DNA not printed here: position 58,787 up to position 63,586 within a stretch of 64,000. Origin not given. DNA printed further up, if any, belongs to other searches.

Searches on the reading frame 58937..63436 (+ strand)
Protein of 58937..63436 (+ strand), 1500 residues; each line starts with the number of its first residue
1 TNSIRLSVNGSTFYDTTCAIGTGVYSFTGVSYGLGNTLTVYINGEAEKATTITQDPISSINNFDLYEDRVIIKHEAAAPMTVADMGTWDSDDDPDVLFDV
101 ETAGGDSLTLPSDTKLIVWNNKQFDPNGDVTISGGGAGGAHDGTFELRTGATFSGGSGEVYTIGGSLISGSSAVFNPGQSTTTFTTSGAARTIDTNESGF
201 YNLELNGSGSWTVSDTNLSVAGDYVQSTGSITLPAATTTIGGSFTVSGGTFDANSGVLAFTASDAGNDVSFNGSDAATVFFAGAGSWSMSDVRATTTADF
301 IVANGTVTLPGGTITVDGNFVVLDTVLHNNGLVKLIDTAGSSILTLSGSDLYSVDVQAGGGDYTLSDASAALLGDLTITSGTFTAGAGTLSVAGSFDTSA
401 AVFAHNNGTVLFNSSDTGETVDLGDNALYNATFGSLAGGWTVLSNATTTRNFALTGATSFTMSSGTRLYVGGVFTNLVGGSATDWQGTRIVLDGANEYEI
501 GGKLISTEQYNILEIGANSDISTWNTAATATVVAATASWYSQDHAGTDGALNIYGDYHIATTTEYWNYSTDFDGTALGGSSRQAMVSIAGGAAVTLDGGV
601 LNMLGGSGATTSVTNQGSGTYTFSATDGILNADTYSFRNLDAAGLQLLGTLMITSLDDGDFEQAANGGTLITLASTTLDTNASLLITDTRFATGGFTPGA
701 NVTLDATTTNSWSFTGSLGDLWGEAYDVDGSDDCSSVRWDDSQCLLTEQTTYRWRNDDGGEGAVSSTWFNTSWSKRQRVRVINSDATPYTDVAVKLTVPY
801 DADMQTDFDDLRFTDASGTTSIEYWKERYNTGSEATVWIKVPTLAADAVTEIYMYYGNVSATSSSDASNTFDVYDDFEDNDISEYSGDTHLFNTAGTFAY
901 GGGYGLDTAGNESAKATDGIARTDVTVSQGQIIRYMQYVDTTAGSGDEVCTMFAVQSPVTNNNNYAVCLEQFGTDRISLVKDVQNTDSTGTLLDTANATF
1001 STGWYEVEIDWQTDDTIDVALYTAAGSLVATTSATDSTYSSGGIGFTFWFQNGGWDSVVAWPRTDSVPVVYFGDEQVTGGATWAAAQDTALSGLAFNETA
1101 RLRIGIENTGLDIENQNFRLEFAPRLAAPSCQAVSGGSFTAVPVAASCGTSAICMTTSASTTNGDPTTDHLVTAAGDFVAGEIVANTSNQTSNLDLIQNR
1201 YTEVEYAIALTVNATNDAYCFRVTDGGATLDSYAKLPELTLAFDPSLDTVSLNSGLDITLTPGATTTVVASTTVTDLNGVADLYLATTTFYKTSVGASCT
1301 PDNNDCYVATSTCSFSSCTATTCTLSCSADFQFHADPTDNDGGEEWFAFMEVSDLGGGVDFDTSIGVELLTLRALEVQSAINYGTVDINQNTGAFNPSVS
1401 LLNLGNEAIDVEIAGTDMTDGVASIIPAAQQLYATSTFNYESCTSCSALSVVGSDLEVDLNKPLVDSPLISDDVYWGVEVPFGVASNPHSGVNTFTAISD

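Call 65: search_protein_families(library=pfam, proteins=[window:58937-63436:+], max_evalue=0.001)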
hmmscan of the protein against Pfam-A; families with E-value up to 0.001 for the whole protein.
window:58937-63436:+ (1500 aa): 1 family
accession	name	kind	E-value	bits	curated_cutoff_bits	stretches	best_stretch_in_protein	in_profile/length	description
PF10102.14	DUF2341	-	3.4e-21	75.9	23.4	1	807-882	1-76/84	Domain of unknown function (DUF2341)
